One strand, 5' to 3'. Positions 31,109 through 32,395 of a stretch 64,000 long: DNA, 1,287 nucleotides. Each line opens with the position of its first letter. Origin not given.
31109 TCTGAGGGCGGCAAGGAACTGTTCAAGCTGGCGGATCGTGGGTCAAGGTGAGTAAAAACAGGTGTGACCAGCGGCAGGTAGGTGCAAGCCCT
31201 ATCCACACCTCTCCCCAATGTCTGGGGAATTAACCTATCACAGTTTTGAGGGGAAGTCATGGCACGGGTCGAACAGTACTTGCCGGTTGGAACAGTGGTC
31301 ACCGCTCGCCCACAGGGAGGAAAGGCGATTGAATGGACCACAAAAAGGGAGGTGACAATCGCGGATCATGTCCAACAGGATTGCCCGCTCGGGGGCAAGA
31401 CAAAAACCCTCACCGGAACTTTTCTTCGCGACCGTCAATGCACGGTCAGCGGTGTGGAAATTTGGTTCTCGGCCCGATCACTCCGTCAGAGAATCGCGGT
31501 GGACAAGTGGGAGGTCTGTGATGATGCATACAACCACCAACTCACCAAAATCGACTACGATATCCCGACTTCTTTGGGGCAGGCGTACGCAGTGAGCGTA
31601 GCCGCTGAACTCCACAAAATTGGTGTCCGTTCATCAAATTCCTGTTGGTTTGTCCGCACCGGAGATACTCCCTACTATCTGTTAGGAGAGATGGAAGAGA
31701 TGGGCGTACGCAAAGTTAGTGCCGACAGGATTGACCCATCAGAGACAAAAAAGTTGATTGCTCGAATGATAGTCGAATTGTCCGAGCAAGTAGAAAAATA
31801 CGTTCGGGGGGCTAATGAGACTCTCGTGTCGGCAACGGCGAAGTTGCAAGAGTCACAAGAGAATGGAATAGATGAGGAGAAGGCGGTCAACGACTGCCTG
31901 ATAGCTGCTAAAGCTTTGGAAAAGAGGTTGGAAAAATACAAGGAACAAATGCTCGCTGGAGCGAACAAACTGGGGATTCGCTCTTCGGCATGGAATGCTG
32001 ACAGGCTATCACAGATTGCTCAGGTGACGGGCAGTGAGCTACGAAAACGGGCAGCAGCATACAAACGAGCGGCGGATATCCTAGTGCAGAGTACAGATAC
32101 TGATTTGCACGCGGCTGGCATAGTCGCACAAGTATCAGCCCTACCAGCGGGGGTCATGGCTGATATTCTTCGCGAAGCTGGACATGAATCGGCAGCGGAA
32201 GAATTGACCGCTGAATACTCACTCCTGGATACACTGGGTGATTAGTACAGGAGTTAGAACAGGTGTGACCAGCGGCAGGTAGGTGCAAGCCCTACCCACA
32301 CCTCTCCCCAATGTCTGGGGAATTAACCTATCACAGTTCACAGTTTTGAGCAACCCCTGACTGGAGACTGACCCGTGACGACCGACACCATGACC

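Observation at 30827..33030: GC-rich three-gene plus-strand island inside the AT-rich minus-strand replication module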

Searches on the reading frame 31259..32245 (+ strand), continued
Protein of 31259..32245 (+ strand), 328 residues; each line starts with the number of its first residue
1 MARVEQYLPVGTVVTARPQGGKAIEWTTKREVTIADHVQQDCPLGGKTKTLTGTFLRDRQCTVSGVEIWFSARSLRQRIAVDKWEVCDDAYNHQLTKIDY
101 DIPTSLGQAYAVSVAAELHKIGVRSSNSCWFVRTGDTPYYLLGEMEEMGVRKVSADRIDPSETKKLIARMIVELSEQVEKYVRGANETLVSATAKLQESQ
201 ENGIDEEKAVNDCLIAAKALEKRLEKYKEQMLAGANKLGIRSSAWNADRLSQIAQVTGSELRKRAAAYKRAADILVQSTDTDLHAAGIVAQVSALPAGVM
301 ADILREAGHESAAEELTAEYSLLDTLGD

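Call 62: find_encoding_contigs(protein=P0016, flank=10000, max_places=2)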
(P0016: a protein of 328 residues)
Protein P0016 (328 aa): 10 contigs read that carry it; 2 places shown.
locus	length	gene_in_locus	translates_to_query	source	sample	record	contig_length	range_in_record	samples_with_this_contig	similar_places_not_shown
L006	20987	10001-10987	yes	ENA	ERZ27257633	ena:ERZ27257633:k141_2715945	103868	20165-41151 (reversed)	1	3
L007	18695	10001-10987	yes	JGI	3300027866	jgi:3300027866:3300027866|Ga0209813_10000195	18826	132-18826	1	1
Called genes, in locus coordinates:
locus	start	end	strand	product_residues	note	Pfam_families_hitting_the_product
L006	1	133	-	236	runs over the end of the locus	-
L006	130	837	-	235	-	-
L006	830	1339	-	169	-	-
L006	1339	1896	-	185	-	-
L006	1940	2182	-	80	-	-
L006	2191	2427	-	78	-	-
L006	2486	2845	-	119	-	-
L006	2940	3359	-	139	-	PF00075:RNase_H (weak), PF13456:RVT_3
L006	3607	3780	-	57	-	-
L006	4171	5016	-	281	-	-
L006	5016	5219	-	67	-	-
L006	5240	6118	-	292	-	-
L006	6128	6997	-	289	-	-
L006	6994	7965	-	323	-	-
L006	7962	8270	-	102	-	-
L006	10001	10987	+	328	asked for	-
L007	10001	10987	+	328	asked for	-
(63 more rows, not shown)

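Call 63: find_encoding_contigs(protein=P0014, flank=10000, max_places=2)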
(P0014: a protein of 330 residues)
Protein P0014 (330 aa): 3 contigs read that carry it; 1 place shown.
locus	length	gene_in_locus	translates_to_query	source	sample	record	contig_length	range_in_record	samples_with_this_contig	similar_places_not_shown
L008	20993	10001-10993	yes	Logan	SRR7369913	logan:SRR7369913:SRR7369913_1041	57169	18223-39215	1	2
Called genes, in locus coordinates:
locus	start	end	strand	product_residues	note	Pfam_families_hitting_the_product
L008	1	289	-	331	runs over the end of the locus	PF02511:Thy1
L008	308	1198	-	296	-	-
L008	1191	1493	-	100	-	-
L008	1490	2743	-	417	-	PF03167:UDG, PF01612:DNA_pol_A_exo1 (weak)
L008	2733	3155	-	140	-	-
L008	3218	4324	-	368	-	-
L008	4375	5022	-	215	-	-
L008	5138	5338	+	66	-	-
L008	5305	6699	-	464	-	-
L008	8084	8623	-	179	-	-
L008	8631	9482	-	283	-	-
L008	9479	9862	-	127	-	-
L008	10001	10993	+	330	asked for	-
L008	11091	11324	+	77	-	-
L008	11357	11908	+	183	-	-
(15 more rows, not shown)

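Call 64: fold_search(model_id=the predicted structure, library=viral)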
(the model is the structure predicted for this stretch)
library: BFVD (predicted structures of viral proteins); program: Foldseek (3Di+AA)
matches with E <= 10: 561; with E <= 0.001: 0
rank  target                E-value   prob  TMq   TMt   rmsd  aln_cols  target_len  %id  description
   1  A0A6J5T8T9            3.2e-02  0.23  0.11  0.06  32.0       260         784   13  Uncharacterized protein [uncultured Caudovirales phage]
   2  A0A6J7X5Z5            4.4e-02  0.98  0.15  0.43   9.3        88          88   12  Uncharacterized protein [uncultured Caudovirales phage]
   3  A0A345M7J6            6.0e-02  0.98  0.15  0.40   6.0        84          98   12  (no name in the UniProt tables at hand)
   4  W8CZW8                7.0e-02  0.08  0.11  0.11  23.5       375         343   11  Uncharacterized protein [Erwinia phage PhiEaH1]
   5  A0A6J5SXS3            8.6e-02  0.72  0.26  0.17  27.5       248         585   16  Uncharacterized protein [uncultured Caudovirales phage]
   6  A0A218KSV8            1.1e-01  0.08  0.12  0.05  40.8       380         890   12  (no name in the UniProt tables at hand)
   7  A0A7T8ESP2            1.4e-01  0.20  0.19  0.08  20.9       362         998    9  (no name in the UniProt tables at hand)
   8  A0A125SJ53            2.4e-01  0.12  0.12  0.17  17.0       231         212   13  (no name in the UniProt tables at hand)
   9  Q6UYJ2                2.7e-01  0.30  0.21  0.21  17.7       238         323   15  Conserved tail assembly protein [Burkholderia phage BcepNazgul]
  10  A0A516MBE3            3.0e-01  0.16  0.18  0.20  15.3       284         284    7  (no name in the UniProt tables at hand)
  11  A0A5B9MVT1            3.5e-01  0.38  0.11  0.23  12.3        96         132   14  Uncharacterized protein [Shigella phage CM1]
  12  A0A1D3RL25            3.5e-01  0.10  0.13  0.16  29.5       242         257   14  DNA topoisomerase (ATP-hydrolyzing) [Cronobacter phage Pet-CM3-4]
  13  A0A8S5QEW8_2          3.8e-01  0.20  0.18  0.08  17.4       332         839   13  Putative tail protein (Fragment) [Siphoviridae sp. ctbvd11]
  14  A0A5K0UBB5            4.0e-01  0.38  0.25  0.28  13.5       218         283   10  Putative t-snare protein [Yasminevirus sp. GU-2018]
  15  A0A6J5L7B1            4.0e-01  0.12  0.20  0.13  21.8       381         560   10  LysM domain [uncultured Caudovirales phage]
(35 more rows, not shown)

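Call 72: list_cluster_members(proteins=[P0001, P0005, P0004, P0002, P0006, P0007])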
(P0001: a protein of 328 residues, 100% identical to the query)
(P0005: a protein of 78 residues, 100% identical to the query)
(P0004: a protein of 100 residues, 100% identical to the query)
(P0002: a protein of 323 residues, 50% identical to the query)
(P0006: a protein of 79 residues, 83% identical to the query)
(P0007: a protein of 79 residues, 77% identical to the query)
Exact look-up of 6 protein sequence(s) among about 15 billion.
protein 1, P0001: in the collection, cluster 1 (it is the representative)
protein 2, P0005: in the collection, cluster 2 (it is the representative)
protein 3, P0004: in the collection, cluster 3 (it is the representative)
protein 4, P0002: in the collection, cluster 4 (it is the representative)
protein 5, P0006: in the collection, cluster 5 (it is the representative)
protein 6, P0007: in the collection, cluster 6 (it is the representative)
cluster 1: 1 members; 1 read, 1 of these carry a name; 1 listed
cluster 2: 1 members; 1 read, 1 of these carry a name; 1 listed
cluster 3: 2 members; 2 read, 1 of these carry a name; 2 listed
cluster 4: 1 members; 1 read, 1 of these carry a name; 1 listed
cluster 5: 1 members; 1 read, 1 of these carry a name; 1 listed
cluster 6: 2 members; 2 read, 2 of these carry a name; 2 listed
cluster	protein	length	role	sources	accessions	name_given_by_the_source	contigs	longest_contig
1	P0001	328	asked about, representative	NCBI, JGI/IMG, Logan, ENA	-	hypothetical protein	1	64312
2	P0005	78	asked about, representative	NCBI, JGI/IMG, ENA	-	hypothetical protein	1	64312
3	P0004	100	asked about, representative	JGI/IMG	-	hypothetical protein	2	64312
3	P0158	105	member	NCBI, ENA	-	-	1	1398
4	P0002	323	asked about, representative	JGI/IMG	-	hypothetical protein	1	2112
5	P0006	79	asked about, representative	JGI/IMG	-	hypothetical protein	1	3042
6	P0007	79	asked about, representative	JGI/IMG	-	hypothetical protein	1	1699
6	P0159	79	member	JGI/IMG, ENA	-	hypothetical protein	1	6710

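Call 73: search_protein_families(library=padloc, proteins=[window:31259-32245:+], max_evalue=0.01)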
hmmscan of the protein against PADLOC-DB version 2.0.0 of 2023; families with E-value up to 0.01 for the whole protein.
window:31259-32245:+ (328 aa): 0 families

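Call 75: find_encoding_contigs(protein=P0159, flank=7000, max_places=3)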
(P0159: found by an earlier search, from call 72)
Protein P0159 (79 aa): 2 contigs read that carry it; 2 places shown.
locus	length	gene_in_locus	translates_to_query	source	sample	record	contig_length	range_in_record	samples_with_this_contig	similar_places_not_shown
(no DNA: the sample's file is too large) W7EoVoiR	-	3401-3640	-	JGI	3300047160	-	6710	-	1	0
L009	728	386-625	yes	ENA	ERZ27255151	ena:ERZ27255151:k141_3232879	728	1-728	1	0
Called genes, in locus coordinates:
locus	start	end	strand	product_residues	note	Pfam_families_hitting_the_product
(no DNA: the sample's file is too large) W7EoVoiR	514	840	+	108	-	-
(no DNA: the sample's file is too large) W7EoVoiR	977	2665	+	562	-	-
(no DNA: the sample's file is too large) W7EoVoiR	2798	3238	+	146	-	-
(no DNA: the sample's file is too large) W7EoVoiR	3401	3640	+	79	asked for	-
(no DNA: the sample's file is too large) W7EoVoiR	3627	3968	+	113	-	-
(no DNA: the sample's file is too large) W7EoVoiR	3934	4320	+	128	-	-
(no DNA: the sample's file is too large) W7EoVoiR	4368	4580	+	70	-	-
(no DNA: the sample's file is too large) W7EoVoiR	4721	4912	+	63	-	-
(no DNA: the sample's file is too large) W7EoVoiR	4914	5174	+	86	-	-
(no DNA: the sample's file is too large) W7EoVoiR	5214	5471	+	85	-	-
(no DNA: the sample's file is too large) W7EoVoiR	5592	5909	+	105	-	-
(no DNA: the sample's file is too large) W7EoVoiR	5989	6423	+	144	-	-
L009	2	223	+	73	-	?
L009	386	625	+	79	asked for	-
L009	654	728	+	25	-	?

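Call 107: find_encoding_contigs(protein=P0158, flank=3000, max_places=4)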
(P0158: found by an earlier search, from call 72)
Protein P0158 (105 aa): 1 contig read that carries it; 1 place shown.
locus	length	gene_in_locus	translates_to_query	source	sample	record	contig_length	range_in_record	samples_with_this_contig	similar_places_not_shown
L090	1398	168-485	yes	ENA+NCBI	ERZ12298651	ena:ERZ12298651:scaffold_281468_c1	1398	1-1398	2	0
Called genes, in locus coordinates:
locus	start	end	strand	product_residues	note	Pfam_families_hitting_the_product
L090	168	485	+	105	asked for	-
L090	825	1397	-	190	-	?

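Call 114: list_cluster_members(proteins=[P0046, P0054, P0058, P0083, P0087, P0109, P0047, P0052, P0061, P0071])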
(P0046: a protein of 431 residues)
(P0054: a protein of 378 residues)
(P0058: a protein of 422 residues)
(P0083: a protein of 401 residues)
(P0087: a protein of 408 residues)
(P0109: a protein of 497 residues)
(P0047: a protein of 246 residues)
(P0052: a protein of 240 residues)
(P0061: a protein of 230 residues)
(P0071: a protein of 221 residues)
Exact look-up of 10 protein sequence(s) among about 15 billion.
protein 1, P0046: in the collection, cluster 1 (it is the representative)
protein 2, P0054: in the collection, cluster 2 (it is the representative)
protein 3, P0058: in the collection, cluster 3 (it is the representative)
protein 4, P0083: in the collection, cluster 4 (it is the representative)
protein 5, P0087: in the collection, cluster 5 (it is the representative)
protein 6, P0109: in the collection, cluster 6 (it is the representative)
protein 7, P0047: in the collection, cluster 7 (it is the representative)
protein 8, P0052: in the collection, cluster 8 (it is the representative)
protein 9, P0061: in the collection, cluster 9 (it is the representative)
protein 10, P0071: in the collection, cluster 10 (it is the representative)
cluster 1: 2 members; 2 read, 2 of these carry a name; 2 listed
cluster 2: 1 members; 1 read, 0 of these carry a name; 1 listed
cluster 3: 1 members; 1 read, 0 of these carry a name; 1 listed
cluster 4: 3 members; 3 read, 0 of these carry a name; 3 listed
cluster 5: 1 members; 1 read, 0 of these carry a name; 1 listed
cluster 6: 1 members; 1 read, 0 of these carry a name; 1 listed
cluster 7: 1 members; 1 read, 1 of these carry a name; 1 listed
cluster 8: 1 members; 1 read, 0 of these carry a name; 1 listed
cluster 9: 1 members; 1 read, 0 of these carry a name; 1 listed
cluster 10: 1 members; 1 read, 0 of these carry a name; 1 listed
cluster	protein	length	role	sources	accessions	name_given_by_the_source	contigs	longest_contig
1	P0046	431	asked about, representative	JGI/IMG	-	hypothetical protein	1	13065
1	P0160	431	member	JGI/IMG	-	hypothetical protein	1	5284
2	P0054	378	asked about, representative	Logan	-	-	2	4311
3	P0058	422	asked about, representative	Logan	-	-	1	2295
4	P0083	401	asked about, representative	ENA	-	-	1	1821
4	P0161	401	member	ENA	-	-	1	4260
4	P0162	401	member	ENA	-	-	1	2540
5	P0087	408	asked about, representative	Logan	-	-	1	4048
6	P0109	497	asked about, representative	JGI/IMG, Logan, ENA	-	-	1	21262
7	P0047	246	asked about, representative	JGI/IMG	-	hypothetical protein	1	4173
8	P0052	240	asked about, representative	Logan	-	-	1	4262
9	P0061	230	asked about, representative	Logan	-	-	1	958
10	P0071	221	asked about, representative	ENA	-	-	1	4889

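Call 115: search_protein_families(library=pfam, proteins=[P0046, P0054, P0058, P0083, P0087, P0109, P0051, P0064, P0073, P0089], max_evalue=0.001)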
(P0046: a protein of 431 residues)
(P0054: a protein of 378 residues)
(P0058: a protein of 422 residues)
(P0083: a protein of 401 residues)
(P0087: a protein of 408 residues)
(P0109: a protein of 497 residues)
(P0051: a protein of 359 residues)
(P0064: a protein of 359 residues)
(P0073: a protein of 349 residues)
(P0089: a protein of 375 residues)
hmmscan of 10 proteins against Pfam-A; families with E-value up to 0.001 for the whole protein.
P0046 (431 aa): 0 families

P0054 (378 aa): 0 families

P0058 (422 aa): 0 families

P0083 (401 aa): 0 families

P0087 (408 aa): 0 families

P0109 (497 aa): 0 families

P0051 (359 aa): 0 families

P0064 (359 aa): 0 families

P0073 (349 aa): 0 families

P0089 (375 aa): 0 families

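Call 120: find_encoding_contigs(protein=P0009, flank=10000, max_places=2)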
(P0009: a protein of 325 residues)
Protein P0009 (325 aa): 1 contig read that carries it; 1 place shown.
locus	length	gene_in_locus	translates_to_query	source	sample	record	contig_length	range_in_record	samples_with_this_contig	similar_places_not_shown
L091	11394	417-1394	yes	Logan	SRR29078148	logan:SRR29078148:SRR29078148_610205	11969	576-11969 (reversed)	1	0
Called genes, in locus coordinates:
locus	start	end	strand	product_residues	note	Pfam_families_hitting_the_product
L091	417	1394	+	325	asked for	-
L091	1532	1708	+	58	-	-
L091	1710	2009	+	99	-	-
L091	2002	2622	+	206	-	-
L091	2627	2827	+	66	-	-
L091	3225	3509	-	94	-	-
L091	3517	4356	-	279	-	-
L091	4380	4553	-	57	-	-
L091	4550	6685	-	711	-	PF01612:DNA_pol_A_exo1, PF00476:DNA_pol_A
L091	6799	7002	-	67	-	-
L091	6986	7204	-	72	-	-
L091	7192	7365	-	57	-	-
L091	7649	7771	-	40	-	-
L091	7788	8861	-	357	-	-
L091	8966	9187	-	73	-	-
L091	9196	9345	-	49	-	-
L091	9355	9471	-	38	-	-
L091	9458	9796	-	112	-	-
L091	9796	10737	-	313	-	PF13479:AAA_24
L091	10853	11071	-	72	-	-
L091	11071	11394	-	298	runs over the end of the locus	?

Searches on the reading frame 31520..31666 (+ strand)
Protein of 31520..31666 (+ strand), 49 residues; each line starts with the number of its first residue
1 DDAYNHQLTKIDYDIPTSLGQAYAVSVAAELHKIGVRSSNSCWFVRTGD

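Call 126: search_solved_structures(query=A8, max_evalue=10, show_alignments=3)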
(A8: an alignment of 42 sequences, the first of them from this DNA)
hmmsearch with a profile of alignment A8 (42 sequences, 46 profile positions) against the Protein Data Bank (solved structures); distinct sequences matched with E-value up to 10: 5.
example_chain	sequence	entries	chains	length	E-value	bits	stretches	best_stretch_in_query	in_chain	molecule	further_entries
1zpw_X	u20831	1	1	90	0.24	13.6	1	7-39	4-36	hypothetical protein TT1823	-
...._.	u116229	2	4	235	0.37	13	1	7-33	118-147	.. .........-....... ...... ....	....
3b4o_A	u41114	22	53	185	0.96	11.6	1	15-33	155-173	Phenazine biosynthesis protein A/B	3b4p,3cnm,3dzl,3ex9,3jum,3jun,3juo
28vy_C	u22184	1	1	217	1.5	11.1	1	8-17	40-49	DNA replication complex GINS protein PSF3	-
6skl_C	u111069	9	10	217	1.5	11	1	8-17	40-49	DNA replication complex GINS protein PSF3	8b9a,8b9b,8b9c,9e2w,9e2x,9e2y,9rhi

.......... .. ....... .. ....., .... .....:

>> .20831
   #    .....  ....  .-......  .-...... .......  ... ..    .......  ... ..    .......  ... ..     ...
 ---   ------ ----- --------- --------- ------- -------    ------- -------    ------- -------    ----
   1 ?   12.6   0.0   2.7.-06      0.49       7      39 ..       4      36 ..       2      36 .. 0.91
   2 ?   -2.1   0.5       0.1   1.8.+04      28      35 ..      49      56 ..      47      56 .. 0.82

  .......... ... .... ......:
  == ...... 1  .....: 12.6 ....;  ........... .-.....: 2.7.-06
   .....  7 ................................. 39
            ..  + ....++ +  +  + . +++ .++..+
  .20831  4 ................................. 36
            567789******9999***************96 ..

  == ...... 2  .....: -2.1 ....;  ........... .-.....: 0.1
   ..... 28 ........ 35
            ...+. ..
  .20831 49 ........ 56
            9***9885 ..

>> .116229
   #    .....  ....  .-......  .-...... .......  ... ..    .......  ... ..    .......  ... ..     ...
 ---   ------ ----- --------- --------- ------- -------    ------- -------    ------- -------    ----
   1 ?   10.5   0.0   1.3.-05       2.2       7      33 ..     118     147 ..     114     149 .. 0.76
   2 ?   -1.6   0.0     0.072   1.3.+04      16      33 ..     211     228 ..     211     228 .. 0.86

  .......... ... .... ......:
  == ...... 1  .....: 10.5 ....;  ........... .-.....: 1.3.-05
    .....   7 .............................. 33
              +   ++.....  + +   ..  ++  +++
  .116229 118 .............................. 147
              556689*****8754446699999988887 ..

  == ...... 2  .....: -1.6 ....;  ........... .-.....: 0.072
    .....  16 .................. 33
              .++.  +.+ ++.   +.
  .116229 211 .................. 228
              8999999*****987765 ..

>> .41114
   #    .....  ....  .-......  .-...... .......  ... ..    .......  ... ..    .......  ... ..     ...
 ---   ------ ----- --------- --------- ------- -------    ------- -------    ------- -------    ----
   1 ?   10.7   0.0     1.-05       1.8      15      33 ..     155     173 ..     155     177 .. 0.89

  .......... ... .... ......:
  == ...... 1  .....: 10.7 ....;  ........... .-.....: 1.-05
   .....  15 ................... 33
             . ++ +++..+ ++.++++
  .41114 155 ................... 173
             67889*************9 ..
